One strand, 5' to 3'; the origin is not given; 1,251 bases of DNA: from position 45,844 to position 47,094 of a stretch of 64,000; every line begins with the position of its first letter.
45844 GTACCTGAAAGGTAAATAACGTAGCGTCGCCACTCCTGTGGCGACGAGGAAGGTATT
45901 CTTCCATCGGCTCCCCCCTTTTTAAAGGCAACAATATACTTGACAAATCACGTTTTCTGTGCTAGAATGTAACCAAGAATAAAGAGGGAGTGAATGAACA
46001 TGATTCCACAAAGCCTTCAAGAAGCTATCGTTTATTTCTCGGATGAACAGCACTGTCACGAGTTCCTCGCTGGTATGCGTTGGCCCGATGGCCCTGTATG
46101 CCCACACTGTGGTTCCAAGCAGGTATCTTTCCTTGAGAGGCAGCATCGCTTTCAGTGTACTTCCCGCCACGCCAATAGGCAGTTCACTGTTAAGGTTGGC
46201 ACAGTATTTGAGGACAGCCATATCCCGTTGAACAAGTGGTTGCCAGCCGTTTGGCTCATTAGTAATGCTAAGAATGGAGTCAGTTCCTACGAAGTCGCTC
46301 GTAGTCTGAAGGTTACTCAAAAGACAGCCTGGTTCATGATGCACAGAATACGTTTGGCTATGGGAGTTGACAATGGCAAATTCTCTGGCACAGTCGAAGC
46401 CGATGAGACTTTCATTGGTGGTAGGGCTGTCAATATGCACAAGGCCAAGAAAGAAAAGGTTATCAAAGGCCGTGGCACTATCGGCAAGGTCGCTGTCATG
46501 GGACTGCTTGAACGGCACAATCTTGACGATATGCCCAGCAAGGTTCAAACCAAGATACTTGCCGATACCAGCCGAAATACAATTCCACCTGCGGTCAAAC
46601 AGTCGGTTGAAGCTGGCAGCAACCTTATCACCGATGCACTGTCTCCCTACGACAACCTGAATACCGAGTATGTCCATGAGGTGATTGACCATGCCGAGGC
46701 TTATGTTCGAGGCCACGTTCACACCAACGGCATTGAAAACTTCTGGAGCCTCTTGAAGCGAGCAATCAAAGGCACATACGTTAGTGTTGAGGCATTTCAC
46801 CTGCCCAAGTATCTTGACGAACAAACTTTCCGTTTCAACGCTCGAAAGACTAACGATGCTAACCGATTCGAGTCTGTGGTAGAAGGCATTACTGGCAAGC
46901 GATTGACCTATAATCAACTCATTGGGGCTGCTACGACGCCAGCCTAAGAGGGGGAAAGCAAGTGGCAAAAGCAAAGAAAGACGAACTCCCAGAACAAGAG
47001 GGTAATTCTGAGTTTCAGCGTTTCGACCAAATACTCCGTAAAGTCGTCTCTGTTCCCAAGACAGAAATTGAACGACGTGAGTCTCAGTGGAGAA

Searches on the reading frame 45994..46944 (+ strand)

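Call 15: search_protein_families(library=ncbifam, proteins=[window:45994-46944:+], max_evalue=0.01)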
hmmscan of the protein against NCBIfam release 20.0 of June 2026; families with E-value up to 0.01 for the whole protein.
window:45994-46944:+ (317 aa): 1 family
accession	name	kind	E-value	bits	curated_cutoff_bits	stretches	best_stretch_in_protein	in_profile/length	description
NF033547.1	transpos_IS1595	equivalog_domain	3.2e-56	190.6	75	1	75-284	2-215/215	IS1595 family transposase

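Call 17: search_protein_families(library=pfam, proteins=[window:45994-46944:+], max_evalue=0.01)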
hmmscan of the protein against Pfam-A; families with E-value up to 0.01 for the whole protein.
window:45994-46944:+ (317 aa): 2 families
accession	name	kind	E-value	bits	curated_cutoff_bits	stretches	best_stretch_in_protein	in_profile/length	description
PF12762.13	DDE_Tnp_IS1595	-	4.7e-40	137.5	27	1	130-282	2-153/153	ISXO2-like transposase domain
PF12760.12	Zn_ribbon_IS1595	-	1.5e-13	50.9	25.4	1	17-56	2-41/46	Transposase zinc-ribbon domain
